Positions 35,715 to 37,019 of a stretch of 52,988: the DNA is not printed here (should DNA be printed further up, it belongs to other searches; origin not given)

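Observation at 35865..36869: FliN carries three tandem CheY-docking (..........) peptides on a long acidic linker, and fliM is missing from its canonical slot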

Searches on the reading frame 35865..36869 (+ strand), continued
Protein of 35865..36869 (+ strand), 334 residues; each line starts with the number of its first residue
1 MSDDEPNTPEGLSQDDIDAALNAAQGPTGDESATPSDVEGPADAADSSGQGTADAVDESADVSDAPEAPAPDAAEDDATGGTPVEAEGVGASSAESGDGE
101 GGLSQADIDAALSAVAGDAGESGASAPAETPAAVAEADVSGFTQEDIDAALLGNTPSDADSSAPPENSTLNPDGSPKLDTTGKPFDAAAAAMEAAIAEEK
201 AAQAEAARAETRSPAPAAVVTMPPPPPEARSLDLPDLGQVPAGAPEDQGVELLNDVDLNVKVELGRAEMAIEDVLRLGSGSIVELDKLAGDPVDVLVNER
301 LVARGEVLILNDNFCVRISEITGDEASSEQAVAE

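Call 15: find_encoding_contigs(protein=P0079, flank=10000, max_places=3)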
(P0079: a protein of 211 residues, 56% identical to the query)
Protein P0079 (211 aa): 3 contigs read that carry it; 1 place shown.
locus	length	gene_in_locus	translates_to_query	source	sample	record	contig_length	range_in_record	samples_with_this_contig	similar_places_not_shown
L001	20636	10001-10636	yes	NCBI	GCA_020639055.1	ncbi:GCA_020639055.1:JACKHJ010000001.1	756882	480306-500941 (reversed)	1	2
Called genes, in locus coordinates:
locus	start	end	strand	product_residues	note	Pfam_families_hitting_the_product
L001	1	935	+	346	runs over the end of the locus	PF03448:MgtE_N (faint), PF14842:FliG_N, PF14841:FliG_M, PF14842:FliG_N (weak), PF01706:FliG_C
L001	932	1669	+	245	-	PF02108:FliH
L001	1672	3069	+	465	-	PF00006:ATP-synt_ab, PF18269:T3SS_ATPase_C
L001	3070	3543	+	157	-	PF02050:FliJ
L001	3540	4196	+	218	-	-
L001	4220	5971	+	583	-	PF02120:Flg_hook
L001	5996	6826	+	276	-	PF03963:FlgD, PF13861:FLgD_tudor (weak)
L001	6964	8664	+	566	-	PF00460:Flg_bb_rod, PF22692:LlgE_F_G_D1, PF07559:FlgE_D2, PF06429:Flg_bbr_C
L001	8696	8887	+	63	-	PF06289:FlbD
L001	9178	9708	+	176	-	-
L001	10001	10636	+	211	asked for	PF01052:FliMN_C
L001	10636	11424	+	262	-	PF04347:FliO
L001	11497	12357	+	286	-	PF00813:FliP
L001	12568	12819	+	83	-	PF01313:Bac_export_3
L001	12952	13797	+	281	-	PF01311:Bac_export_1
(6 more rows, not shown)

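Call 21: find_encoding_contigs(protein=P0107, flank=10000, max_places=2)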
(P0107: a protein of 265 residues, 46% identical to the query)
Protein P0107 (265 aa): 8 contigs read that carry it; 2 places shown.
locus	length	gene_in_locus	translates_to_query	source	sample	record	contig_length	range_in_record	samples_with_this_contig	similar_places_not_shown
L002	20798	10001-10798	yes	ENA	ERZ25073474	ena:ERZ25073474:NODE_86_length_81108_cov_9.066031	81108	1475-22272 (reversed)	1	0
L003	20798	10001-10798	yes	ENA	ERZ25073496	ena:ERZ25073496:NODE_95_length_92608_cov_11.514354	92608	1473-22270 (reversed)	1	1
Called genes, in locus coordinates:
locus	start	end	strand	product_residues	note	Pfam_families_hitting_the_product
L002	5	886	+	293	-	PF02108:FliH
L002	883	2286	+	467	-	PF00006:ATP-synt_ab, PF18269:T3SS_ATPase_C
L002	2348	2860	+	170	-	PF02050:FliJ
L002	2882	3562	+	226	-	-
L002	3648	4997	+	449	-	PF02120:Flg_hook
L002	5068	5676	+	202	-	PF03963:FlgD, PF13861:FLgD_tudor (faint)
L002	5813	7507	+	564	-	PF00460:Flg_bb_rod (faint), PF22692:LlgE_F_G_D1, PF07559:FlgE_D2 (weak), PF06429:Flg_bbr_C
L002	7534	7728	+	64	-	PF06289:FlbD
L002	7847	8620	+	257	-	PF01618:MotA_ExbB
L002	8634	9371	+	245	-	PF13677:MotB_plug, PF00691:OmpA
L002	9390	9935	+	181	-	-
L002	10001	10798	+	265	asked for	PF01052:FliMN_C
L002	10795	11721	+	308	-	PF04347:FliO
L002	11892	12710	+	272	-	PF00813:FliP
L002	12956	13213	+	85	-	PF01313:Bac_export_3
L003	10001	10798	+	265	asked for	PF01052:FliMN_C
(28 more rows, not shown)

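Call 22: find_encoding_contigs(protein=P0033, flank=10000, max_places=2)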
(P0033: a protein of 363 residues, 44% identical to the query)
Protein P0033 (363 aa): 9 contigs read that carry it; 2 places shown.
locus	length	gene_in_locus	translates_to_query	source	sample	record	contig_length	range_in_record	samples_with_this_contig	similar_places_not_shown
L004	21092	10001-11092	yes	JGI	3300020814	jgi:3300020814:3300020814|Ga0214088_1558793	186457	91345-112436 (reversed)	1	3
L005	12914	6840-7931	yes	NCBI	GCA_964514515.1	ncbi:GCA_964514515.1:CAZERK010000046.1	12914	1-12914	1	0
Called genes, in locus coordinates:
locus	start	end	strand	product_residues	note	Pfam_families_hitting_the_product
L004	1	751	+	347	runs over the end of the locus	PF03448:MgtE_N (faint), PF14841:FliG_M (weak), PF14842:FliG_N, PF14841:FliG_M, PF01706:FliG_C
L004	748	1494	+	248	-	PF02108:FliH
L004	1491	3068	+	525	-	PF00006:ATP-synt_ab, PF18269:T3SS_ATPase_C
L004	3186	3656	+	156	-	PF02050:FliJ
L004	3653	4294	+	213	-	-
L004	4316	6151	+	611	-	PF02120:Flg_hook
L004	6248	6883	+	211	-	PF03963:FlgD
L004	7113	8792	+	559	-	PF00460:Flg_bb_rod, PF22692:LlgE_F_G_D1, PF07559:FlgE_D2, PF06429:Flg_bbr_C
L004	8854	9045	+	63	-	PF06289:FlbD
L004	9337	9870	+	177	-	-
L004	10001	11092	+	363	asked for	PF01052:FliMN_C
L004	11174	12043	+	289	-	PF04347:FliO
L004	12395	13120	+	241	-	PF00813:FliP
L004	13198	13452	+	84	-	PF01313:Bac_export_3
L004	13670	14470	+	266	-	PF01311:Bac_export_1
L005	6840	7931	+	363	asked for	PF01052:FliMN_C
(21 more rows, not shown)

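Call 27: find_related_loci(query=A1, collection=genome_contigs, flank=10000)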
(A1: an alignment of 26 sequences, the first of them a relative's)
Query A1 (334 aa) in genome_contigs; peptide patterns used: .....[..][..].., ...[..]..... (x = any residue, [..] = any of these).
600 stretches matched a pattern (row limit reached: there are more); 584 encode a relative of the query (tblastn E <= 1e-3); the best 80 are kept; 80 distinct loci.
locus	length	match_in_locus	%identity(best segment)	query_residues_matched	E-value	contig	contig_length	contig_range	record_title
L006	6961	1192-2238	75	1-334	2e-126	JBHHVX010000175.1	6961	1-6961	MAG: Phycisphaerae bacterium isolate S.4.sp1_bin.18 NODE_5293_length_6961_cov_17.229076, whole genome shotgun sequence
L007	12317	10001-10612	57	107-321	1e-46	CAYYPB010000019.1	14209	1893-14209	MAG TPA_asm: uncultured Planctomycetaceae bacterium isolate binchicken_co275_148 genome assembly, contig: NODE_6146_leng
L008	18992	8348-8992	45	103-324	4e-46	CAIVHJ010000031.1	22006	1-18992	MAG: uncultured Phycisphaerales bacterium isolate AlinenSediments_bin-0346 genome assembly, contig: bin-0346:031/467, wh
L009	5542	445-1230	39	11-321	1e-45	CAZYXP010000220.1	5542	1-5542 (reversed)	MAG TPA_asm: uncultured Phycisphaeraceae bacterium isolate binchicken_co275_130 genome assembly, contig: NODE_27197_leng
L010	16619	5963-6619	50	98-322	1e-43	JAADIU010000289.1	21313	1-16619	MAG: Planctomycetota bacterium isolate M_MetaBat.71 contig-127_4177, whole genome shotgun sequence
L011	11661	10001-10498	50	138-321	3e-43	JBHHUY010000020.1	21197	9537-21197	MAG: Phycisphaerae bacterium isolate S.4.sp3_bin.9 NODE_823_length_21197_cov_5.448491, whole genome shotgun sequence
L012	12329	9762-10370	48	100-321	3e-43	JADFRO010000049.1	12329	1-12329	MAG: Planctomycetota bacterium isolate B87T1L10 B87T1L10_NODE8201, whole genome shotgun sequence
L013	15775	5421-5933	56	140-322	2e-42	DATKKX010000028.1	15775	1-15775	MAG TPA_asm: Phycisphaerae bacterium isolate SMAG_U14669 k141_4416268, whole genome shotgun sequence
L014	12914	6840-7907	44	1-324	1e-42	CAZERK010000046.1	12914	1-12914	MAG TPA_asm: uncultured Planctomycetaceae bacterium isolate SRP167436_co1_196 genome assembly, contig: NODE_8000_length_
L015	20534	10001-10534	49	102-325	3e-42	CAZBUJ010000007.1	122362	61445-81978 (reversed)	MAG TPA_asm: uncultured Phycisphaeraceae bacterium isolate SRP323688_co1_260 genome assembly, contig: NODE_295_length_12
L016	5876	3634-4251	48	103-321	1e-41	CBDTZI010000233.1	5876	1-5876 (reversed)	MAG TPA_asm: uncultured bacterium isolate ERR2431947_binner23_Refined_49 genome assembly, contig: ERZ24794554.7791, whol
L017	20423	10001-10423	56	172-322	7e-41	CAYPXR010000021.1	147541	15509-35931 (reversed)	MAG TPA_asm: uncultured Planctomycetaceae bacterium isolate binchicken_co200_331 genome assembly, contig: k141_746856, w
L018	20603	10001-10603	48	103-322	1e-40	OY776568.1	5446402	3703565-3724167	MAG: Phycisphaerae bacterium isolate 383648cc-b706-4f19-8acf-b8ba9176e0b9 genome assembly, chromosome: 1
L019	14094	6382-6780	57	177-321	1e-40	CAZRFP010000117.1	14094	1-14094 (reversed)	MAG TPA_asm: uncultured Planctomycetaceae bacterium isolate SRP193661_co1_189 genome assembly, contig: NODE_4367_length_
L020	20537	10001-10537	47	100-322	3e-40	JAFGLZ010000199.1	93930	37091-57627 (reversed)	MAG: Phycisphaerae bacterium isolate Zod_Metabat.429 k87_9465153, whole genome shotgun sequence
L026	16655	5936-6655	47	64-327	6e-39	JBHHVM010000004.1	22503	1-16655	MAG: Phycisphaerae bacterium isolate S.4.sp2_bin.24 NODE_716_length_22503_cov_4.984408, whole genome shotgun sequence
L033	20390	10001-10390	58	200-326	8e-38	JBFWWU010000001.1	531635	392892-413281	MAG: Phycisphaerales bacterium isolate CA_2019_TPBS_124 NODE_94_length_531635_cov_7.884352_TPBS, whole genome shotgun se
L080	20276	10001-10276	68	229-321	5e-35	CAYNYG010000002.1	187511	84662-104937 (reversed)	MAG TPA_asm: uncultured Planctomycetales bacterium isolate SRP329715_co1_410 genome assembly, contig: NODE_53_length_187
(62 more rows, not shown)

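Call 48: search_protein_families(library=pfam, proteins=[L080:299-2854:+, L080:3041-4558:+, L080:4568-6232:+, L080:6732-8717:+, L080:8887-9741:+, L033:670-2367:+, L033:2324-4954:+, L033:6023-7564:+, L033:7589-9655:+, L033:29-607:+], max_evalue=0.001)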
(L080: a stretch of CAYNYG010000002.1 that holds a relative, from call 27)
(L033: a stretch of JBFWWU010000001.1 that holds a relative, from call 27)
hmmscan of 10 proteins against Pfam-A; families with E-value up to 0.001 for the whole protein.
L080:299-2854:+ (851 aa): 2 families
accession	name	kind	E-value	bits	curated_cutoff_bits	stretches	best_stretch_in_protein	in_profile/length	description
PF05193.26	Peptidase_M16_C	-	7.2e-10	39.5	23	1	181-291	2-117/181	Peptidase M16 inactive domain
PF00675.25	Peptidase_M16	-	2.7e-06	27.8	22.3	1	30-120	2-98/149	Insulinase (Peptidase family M16)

L080:3041-4558:+ (505 aa): 2 families
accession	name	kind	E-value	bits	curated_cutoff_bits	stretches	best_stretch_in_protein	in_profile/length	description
PF03062.24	MBOAT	-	4.2e-23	82.6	27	1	230-441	81-306/337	MBOAT, membrane-bound O-acyltransferase family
PF13813.11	MBOAT_2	-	1.2e-06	29.2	25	1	355-411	5-66/85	Membrane bound O-acyl transferase family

L080:4568-6232:+ (554 aa): 3 families
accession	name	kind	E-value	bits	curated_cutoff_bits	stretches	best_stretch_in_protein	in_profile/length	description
PF00884.28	Sulfatase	-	3.4e-40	138.7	25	1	71-380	1-300/301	Sulfatase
PF01663.27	Phosphodiest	-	6.4e-15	56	23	1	73-149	1-74/342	Type I phosphodiesterase / nucleotide pyrophosphatase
PF16347.10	SGSH_C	-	7.7e-08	33.1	29.3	1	331-482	4-147/154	N-sulphoglucosamine sulphohydrolase, C-terminal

L080:6732-8717:+ (661 aa): 2 families
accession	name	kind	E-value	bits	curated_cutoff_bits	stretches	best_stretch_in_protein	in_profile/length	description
PF02837.24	Glyco_hydro_2_N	-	2.3e-06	28.1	28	1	34-88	78-132/169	Glycosyl hydrolases family 2, sugar binding domain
PF22666.2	Glyco_hydro_2_N2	-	6.6e-06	26.7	27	1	41-90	69-118/167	Glycosyl hydrolase 2 galactose-binding domain-like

L080:8887-9741:+ (284 aa): 0 families

L033:670-2367:+ (565 aa): 3 families
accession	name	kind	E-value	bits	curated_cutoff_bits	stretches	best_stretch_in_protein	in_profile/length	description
PF07995.17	GSDH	-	1.4e-93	314.3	25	1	196-555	1-327/332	Glucose / Sorbosone dehydrogenase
PF13442.11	Cytochrome_CBB3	-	2e-13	50.9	27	1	79-154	3-68/68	Cytochrome C oxidase, cbb3-type, subunit III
PF00034.26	Cytochrom_C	-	1.2e-07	33.4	21.3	1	84-157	6-89/90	Cytochrome c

L033:2324-4954:+ (876 aa): 0 families

L033:6023-7564:+ (513 aa): 3 families
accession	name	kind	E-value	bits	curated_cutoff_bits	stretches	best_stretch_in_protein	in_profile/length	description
PF00113.28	Enolase_C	-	2.4e-119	398.5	21.5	1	212-509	2-290/296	Enolase, C-terminal TIM barrel domain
PF03952.21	Enolase_N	-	2.2e-59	199.8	35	1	76-206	1-131/131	Enolase, N-terminal domain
PF13378.12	MR_MLE_C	-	0.0006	20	29.4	0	361-472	63-172/219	Enolase C-terminal domain-like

L033:7589-9655:+ (688 aa): 1 family
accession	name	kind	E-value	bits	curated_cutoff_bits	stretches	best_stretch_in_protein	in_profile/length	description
PF02517.21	Rce1-like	-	4.5e-13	49.7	22.4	1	577-676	2-92/93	Type II CAAX prenyl endopeptidase Rce1-like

L033:29-607:+ (192 aa): 0 families
